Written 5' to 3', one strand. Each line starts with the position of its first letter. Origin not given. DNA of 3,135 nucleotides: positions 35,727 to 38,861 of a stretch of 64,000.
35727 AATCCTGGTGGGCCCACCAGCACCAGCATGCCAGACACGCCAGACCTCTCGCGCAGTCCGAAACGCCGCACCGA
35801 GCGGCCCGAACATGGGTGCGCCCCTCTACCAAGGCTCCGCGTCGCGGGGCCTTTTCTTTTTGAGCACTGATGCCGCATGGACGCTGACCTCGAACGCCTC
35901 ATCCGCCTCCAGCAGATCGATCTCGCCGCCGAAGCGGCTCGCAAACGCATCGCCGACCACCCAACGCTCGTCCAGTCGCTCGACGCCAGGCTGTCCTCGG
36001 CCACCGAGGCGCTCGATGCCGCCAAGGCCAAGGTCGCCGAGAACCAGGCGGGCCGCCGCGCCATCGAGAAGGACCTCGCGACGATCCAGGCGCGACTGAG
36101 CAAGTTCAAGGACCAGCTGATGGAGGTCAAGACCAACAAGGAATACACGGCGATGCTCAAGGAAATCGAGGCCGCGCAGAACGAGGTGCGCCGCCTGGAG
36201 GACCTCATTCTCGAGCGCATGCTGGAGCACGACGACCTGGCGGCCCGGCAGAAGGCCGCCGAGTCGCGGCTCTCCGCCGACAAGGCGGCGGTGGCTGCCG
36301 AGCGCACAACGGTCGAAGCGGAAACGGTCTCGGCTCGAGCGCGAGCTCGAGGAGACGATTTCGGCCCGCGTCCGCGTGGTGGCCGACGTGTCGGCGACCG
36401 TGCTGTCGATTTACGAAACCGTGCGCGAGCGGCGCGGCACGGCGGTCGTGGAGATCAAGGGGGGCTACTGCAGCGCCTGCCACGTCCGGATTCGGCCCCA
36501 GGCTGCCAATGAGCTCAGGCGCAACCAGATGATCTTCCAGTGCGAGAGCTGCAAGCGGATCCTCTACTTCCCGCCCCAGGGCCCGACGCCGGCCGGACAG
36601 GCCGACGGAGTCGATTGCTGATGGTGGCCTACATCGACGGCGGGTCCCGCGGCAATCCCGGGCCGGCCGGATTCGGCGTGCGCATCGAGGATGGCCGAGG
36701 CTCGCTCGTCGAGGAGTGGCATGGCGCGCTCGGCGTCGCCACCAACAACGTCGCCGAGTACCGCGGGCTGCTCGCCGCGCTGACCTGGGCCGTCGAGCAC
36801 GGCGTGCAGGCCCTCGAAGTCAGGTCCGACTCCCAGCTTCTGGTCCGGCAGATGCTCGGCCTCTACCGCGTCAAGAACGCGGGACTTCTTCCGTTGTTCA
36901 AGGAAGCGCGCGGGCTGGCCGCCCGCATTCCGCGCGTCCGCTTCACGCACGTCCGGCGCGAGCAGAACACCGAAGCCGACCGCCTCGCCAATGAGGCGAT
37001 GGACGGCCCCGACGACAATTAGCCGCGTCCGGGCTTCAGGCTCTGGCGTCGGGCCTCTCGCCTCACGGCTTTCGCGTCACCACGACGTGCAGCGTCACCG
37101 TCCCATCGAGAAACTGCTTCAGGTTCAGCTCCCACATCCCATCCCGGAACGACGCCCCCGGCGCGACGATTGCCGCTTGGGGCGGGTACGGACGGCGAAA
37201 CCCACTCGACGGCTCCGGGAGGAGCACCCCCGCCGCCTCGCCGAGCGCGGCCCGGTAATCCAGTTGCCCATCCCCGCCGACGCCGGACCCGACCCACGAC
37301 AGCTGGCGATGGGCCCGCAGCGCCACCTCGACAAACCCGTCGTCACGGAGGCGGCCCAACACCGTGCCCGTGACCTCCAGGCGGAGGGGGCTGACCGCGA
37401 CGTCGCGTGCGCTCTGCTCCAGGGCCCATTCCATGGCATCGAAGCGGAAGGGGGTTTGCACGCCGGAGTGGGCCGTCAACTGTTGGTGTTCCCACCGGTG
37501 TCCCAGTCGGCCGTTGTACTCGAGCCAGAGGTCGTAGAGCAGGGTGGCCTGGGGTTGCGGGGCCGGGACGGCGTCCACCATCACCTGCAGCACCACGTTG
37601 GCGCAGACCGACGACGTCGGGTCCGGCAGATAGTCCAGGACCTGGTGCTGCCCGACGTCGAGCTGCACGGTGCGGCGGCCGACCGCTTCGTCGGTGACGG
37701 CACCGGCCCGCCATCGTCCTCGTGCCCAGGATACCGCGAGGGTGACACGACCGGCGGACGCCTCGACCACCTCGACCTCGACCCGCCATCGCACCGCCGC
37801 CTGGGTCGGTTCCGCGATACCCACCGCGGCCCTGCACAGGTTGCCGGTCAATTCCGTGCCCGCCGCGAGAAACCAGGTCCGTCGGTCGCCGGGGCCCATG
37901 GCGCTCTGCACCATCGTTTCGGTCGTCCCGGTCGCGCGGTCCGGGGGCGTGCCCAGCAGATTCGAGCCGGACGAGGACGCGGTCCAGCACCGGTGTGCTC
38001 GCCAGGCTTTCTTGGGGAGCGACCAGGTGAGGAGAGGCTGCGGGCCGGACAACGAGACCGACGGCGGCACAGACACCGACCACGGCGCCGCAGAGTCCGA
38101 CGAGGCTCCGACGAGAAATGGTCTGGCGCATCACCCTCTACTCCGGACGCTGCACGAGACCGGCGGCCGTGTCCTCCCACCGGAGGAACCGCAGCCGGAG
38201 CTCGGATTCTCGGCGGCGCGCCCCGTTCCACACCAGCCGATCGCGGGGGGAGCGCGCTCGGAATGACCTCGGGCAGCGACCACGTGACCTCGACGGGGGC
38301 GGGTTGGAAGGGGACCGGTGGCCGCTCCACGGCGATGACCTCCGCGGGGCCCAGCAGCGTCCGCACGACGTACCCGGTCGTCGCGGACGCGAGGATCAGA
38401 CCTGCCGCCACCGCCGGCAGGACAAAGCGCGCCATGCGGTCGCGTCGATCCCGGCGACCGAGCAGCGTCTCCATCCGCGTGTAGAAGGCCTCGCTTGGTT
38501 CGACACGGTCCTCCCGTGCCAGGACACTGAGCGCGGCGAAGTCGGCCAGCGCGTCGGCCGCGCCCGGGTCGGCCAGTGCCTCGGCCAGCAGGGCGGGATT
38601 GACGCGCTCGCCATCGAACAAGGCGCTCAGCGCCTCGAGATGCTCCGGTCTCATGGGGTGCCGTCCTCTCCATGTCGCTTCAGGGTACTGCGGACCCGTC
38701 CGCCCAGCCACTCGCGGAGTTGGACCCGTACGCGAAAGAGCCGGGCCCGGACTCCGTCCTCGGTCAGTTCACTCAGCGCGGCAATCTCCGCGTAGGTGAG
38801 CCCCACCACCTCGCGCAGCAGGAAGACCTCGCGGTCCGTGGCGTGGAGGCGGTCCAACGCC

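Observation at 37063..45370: Tandem, mosaic ECF-sigma / Cys-rich protein / secreted Gly-zipper protein / mini-membrane-protein cassette in an accessory island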

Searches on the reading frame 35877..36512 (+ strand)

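Call 108: search_protein_families(library=pfam, max_evalue=0.001, proteins=[window:35877-36512:+])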
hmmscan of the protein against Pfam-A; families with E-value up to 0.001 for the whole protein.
window:35877-36512:+ (211 aa): 2 families
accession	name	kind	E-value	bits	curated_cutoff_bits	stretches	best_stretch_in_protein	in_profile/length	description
PF24481.2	CT398_CC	-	1.9e-05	25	27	1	11-152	1-145/180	CT398-like coiled coil hairpin domain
PF24627.1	PUMA_CC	-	5.5e-05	23.5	30.1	0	33-111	4-66/74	PUMA coiled-coil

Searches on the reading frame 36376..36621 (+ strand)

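Call 108: search_protein_families(library=pfam, max_evalue=0.001, proteins=[window:36376-36621:+])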
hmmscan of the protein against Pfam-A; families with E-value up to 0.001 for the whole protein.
window:36376-36621:+ (81 aa): 1 family
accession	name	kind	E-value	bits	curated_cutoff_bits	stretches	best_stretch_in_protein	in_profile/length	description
PF02591.20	Zn_ribbon_9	-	9.7e-11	42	29.1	1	32-63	2-33/33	C4-type zinc ribbon domain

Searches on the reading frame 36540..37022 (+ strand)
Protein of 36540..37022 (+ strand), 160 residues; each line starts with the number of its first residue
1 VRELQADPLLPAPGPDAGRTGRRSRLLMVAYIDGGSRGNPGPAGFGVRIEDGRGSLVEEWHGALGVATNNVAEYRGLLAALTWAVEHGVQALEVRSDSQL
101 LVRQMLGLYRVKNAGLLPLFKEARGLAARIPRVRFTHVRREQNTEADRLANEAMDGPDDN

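Call 108: search_protein_families(library=pfam, max_evalue=0.001, proteins=[window:36540-37022:+])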
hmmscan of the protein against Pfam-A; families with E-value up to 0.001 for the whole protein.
window:36540-37022:+ (160 aa): 2 families
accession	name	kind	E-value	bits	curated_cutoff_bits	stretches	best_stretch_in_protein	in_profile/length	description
PF13456.12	RVT_3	-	6.3e-22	78.2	21.6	1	33-153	3-123/123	Reverse transcriptase-like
PF00075.30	RNase_H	-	1.6e-09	38.5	25.8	1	28-153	4-139/141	RNase H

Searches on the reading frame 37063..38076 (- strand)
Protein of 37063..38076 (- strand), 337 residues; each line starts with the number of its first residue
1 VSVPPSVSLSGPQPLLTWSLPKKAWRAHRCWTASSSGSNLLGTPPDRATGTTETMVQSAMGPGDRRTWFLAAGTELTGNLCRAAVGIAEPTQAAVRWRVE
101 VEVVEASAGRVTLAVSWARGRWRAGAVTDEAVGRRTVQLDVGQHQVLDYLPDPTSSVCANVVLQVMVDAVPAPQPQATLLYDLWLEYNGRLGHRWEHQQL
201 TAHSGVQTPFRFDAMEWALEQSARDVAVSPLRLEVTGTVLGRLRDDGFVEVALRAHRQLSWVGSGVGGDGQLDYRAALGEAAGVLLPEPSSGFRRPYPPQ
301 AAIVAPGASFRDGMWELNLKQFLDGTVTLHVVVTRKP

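Call 10: search_protein_families(library=pfam, max_evalue=0.1, proteins=[window:37063-38076:-])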
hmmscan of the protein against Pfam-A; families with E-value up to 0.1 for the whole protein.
window:37063-38076:- (337 aa): 0 families

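Call 11: search_protein_families(library=ncbifam, max_evalue=0.1, proteins=[window:37063-38076:-])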
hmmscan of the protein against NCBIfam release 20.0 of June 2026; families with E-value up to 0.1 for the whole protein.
window:37063-38076:- (337 aa): 0 families

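Call 41: find_homologous_proteins(query=window:37063-37950:-, max_evalue=0.01)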
Query window:37063-37950:- (295 aa): 14 proteins with E <= 0.01 among 6033 candidates.
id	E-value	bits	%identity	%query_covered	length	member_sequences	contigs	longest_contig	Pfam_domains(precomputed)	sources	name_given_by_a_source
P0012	9.9e-194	660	100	100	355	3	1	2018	-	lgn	-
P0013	5.3e-141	487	73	100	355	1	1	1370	-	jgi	jgi:hypothetical protein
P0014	5.9e-136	471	72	99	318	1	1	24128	-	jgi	jgi:hypothetical protein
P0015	2.6e-134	465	69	100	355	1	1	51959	-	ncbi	-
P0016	6.5e-130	451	69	100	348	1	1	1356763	-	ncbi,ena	-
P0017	2.3e-114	400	62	99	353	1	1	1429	-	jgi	jgi:hypothetical protein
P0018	9.9e-110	385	84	68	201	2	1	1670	-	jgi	jgi:hypothetical protein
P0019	1.3e-108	381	84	68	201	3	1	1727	-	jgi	jgi:hypothetical protein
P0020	5.8e-103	362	57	100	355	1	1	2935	-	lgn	-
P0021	6.9e-100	352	53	100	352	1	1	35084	-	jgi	jgi:hypothetical protein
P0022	4.0e-95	337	51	100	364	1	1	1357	-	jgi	-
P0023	1.0e-94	335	52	100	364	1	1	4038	-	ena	-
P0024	2.4e-84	301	49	99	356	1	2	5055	-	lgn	-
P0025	2.1e-22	98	34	83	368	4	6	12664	-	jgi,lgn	jgi:hypothetical protein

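Call 42: find_encoding_contigs(protein=P0021, flank=8000, max_places=2)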
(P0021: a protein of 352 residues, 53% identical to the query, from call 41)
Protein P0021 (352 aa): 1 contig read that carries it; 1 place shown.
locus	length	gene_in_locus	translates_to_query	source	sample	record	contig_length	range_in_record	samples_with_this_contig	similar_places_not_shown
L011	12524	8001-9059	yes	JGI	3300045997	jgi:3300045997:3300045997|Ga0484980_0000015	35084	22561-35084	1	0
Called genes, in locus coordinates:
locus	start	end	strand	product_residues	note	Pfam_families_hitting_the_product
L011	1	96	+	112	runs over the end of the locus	PF20586:DUF6788 (weak)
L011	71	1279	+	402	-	PF01609:DDE_Tnp_1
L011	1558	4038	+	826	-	PF12704:MacB_PCD, PF02687:FtsX, PF12704:MacB_PCD, PF02687:FtsX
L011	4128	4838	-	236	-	PF04542:Sigma70_r2, PF08281:Sigma70_r4_2, PF04545:Sigma70_r4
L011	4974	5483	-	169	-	-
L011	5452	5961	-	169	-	-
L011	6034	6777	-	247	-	-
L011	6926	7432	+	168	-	PF04542:Sigma70_r2, PF08281:Sigma70_r4_2, PF04545:Sigma70_r4 (weak)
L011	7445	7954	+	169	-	-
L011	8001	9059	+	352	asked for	-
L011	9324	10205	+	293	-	-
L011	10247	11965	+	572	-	-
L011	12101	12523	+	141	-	?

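Call 43: find_encoding_contigs(protein=P0025, flank=8000, max_places=3)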
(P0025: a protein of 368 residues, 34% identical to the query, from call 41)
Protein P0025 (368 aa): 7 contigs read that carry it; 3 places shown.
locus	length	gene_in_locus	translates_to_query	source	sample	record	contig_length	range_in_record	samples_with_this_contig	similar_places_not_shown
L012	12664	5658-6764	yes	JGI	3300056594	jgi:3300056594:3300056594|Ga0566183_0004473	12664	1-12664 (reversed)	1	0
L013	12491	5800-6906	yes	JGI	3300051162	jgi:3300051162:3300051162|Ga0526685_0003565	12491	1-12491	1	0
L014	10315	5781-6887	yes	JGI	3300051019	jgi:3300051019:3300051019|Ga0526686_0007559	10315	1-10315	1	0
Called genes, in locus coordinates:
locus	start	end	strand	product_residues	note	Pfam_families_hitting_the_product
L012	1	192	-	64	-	?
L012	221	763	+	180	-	PF18902:DUF5658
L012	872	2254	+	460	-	PF00990:GGDEF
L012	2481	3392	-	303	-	PF19614:DUF6119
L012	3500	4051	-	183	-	PF19614:DUF6119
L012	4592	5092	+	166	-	PF04542:Sigma70_r2, PF08281:Sigma70_r4_2, PF04545:Sigma70_r4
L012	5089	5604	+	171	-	-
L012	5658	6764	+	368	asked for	-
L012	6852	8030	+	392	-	-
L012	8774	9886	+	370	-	PF00072:Response_reg, PF13487:HD_5, PF01966:HD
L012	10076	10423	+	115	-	-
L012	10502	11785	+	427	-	-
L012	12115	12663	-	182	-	?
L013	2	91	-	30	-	?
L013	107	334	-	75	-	-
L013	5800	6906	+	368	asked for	-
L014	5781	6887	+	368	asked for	-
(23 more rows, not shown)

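Call 58: search_solved_structures(query=A6, max_evalue=10)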
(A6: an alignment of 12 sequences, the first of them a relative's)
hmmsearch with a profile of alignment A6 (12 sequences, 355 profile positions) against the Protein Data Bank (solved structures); distinct sequences matched with E-value up to 10: 1.
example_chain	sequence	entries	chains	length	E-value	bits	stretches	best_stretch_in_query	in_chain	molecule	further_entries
1pk1_B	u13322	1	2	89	2.6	10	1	229-285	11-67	Sex comb on midleg CG9495-PA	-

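Call 66: predict_structure(alignment_id=A6)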
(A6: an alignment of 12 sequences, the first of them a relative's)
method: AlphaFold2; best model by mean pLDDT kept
length: 355 residues; sequences in the alignment: 12
mean_pLDDT: 75.2   pTM: 0.46
mean pLDDT of the five models: 75.2, 75.2, 73.8, 72.7, 68.1
residues with pLDDT >= 90: 95; 70-90: 167; 50-70: 38; < 50: 55
segments of 3 or more residues with pLDDT < 50: 1-48, 240-243
pLDDT, mean of each block of 10 residues (from residue 1): 30 31 31 27 39 89 66 84 90 77 78 93 86 94 84 92 92 86 84 77 90 92 90 76 61 90 82 84 75 81 68 64 75 81 87 82
secondary structure, 60 per line:
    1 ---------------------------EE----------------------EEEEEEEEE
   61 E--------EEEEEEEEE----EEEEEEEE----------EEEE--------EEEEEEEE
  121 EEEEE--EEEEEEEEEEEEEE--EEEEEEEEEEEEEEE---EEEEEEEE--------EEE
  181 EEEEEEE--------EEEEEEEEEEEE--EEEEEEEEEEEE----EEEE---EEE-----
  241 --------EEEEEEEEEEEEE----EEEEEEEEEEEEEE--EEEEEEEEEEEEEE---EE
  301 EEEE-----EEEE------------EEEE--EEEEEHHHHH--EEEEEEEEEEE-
elements in order: E52-61 E70-78 E83-90 E101-104 E113-125 E128-141 E144-158 E162-169 E178-187 E196-207 E210-221 E226-229 E233-235 E249-261 E266-279 E282-295 E299-304 E310-313 E326-329 E332-336 H337-341 E344-354

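Call 70: fold_search(model_id=the predicted structure, library=pdb)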
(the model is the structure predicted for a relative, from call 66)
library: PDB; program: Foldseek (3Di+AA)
matches with E <= 10: 691; with E <= 0.001: 11
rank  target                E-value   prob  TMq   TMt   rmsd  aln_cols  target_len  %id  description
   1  6q15_B                1.6e-04  1.00  0.25  0.19  24.7       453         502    9  Structure of the Salmonella SPI-1 injectisome needle complex (released 2019-10-23)
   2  6q15_A                1.7e-04  1.00  0.25  0.18  16.9       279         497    9  Structure of the Salmonella SPI-1 injectisome needle complex (released 2019-10-23)
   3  7ah9_5B               2.6e-04  1.00  0.25  0.18  18.3       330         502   11  Substrate-engaged type 3 secretion system needle complex from Salmonella enterica typhimurium - SpaR state 1 (released 2021-03-17)
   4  7ah9_5J               4.4e-04  1.00  0.24  0.17  17.8       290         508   12  Substrate-engaged type 3 secretion system needle complex from Salmonella enterica typhimurium - SpaR state 1 (released 2021-03-17)
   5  6dv3_A                4.9e-04  1.00  0.25  0.18  17.4       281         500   11  Structure of the Salmonella SPI-1 type III secretion injectisome secretin InvG in the open gate state (released 2018-10-03)
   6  7ah9_5O               5.1e-04  1.00  0.26  0.19  17.1       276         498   10  Substrate-engaged type 3 secretion system needle complex from Salmonella enterica typhimurium - SpaR state 1 (released 2021-03-17)
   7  7ah9_5K               5.6e-04  1.00  0.24  0.18  18.6       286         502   11  Substrate-engaged type 3 secretion system needle complex from Salmonella enterica typhimurium - SpaR state 1 (released 2021-03-17)
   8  7ah9_5C               5.9e-04  1.00  0.24  0.18  19.5       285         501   10  Substrate-engaged type 3 secretion system needle complex from Salmonella enterica typhimurium - SpaR state 1 (released 2021-03-17)
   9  6dv6_A                5.9e-04  1.00  0.25  0.25  17.8       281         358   11  Structure of the Salmonella SPI-1 type III secretion injectisome secretin InvG (residues 176-end) in the open gate sta (released 2018-10-03)
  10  8jvb_A                5.9e-04  0.94  0.20  0.19  36.3       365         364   12  Cryo-EM structure of the Type II secretion system protein from Acidithiobacillus caldus (released 2024-07-03)
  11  6w6m_A                7.4e-04  0.99  0.21  0.19  28.8       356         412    8  Single particle cryoEM structure of V. cholerae Type IV competence pilus secretin PilQ (released 2020-10-14)
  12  7ah9_5E               1.1e-03  1.00  0.24  0.17  17.9       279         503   11  Substrate-engaged type 3 secretion system needle complex from Salmonella enterica typhimurium - SpaR state 1 (released 2021-03-17)
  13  9u5s_A                1.3e-03  0.98  0.19  0.15  29.6       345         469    8  The structure of the BfpBG complex in the T4bP system (released 2025-11-05)
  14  9wfd_A                1.3e-03  0.91  0.20  0.16  35.9       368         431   11  Cryo-EM structure of the Type II secretion system protein from Acidithiobacillus caldus (released 2025-11-19)
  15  7ah9_5G               2.0e-03  1.00  0.23  0.17  29.5       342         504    8  Substrate-engaged type 3 secretion system needle complex from Salmonella enterica typhimurium - SpaR state 1 (released 2021-03-17)
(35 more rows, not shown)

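Call 73: search_protein_families(library=phrogs, max_evalue=0.01, proteins=[P0012])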
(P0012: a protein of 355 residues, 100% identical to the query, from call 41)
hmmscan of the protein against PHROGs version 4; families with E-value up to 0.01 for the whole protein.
P0012 (355 aa): 0 families

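Call 74: search_protein_families(library=padloc, max_evalue=0.01, proteins=[P0012])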
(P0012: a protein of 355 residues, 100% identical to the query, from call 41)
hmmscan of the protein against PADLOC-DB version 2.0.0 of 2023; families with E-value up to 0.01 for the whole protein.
P0012 (355 aa): 0 families

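Call 75: fold_search(model_id=the predicted structure, library=viral)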
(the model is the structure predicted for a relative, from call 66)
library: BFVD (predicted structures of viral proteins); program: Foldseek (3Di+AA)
matches with E <= 10: 590; with E <= 0.001: 1
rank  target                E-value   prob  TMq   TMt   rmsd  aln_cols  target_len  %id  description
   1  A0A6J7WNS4            2.9e-04  0.33  0.10  0.09  35.7       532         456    7  Uncharacterized protein [uncultured Caudovirales phage]
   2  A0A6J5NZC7            1.0e-03  0.97  0.21  0.14  16.2       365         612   10  Uncharacterized protein [uncultured Caudovirales phage]
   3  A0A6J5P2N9            1.8e-03  0.82  0.20  0.16  20.3       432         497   11  Uncharacterized protein [uncultured Caudovirales phage]
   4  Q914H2                6.3e-03  0.16  0.11  0.11  22.5       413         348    8  Uncharacterized protein 60 [Sulfolobus islandicus filamentous virus (isolate Iceland/Hveragerdi)]
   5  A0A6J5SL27            6.9e-03  0.21  0.13  0.12  26.9       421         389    5  Uncharacterized protein [uncultured Caudovirales phage]
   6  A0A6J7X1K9            8.3e-03  0.12  0.10  0.07  24.6       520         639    7  Uncharacterized protein [uncultured Caudovirales phage]
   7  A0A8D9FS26            2.0e-02  0.98  0.16  0.39  12.2       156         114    8  Uncharacterized protein [uncultured marine phage]
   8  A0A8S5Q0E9            2.0e-02  0.10  0.10  0.10  26.0       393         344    7  Uncharacterized protein [Siphoviridae sp. ctMOb8]
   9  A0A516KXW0            2.2e-02  0.10  0.11  0.10  28.3       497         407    6  (no name in the UniProt tables at hand)
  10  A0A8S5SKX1            2.6e-02  0.20  0.12  0.15  22.4       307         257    7  Lipoprotein [Siphoviridae sp. ct3ka12]
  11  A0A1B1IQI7            2.8e-02  0.07  0.10  0.09  25.2       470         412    8  (no name in the UniProt tables at hand)
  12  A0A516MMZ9            4.2e-02  0.06  0.10  0.08  27.2       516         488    5  (no name in the UniProt tables at hand)
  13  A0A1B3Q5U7            4.8e-02  0.16  0.13  0.10  34.5       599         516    6  Phage maturation protein [ssRNA phage DC]
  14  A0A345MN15            5.5e-02  0.18  0.09  0.05  22.6       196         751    6  (no name in the UniProt tables at hand)
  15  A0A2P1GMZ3            5.5e-02  0.11  0.12  0.12  17.9       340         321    9  Matrix protein [Wenling tonguesole paramyxovirus]
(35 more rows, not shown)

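Call 92: search_protein_families(library=pfam, alignment_id=A6, max_evalue=5)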
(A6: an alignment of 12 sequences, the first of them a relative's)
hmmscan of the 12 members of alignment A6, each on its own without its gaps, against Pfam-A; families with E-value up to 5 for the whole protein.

A. member 1, P0012 (355 aa): 1 family
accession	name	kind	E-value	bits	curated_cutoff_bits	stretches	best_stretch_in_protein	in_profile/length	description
PF09719.15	C_GCAxxG_C_C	-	0.35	11.4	27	1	12-29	38-55/118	Putative redox-active protein (C_GCAxxG_C_C)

B. families by the number of members that match (of 12 scanned): 2 families
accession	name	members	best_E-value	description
PF01056.23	Myc_N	1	0.039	Myc amino-terminal region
PF09719.15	C_GCAxxG_C_C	1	0.35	Putative redox-active protein (C_GCAxxG_C_C)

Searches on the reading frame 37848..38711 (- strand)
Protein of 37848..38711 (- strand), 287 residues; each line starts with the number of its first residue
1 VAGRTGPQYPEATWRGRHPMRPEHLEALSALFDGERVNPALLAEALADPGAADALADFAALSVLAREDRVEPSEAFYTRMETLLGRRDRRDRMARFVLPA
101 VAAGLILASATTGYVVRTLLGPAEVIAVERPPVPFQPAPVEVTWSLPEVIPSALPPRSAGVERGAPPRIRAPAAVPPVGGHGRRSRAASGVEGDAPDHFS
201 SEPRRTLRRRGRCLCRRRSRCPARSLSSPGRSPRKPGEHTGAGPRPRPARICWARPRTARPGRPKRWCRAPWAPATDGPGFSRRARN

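Call 10: search_protein_families(library=pfam, max_evalue=0.1, proteins=[window:37848-38711:-])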
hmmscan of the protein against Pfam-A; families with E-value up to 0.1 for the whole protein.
window:37848-38711:- (287 aa): 1 family
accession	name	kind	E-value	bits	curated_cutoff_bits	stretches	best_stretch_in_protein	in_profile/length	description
PF03872.18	RseA_N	-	0.036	15.1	24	1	26-61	4-39/87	Anti sigma-E protein RseA, N-terminal domain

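Call 11: search_protein_families(library=ncbifam, max_evalue=0.1, proteins=[window:37848-38711:-])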
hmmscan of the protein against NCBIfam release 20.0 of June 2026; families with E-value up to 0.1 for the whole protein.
window:37848-38711:- (287 aa): 0 families
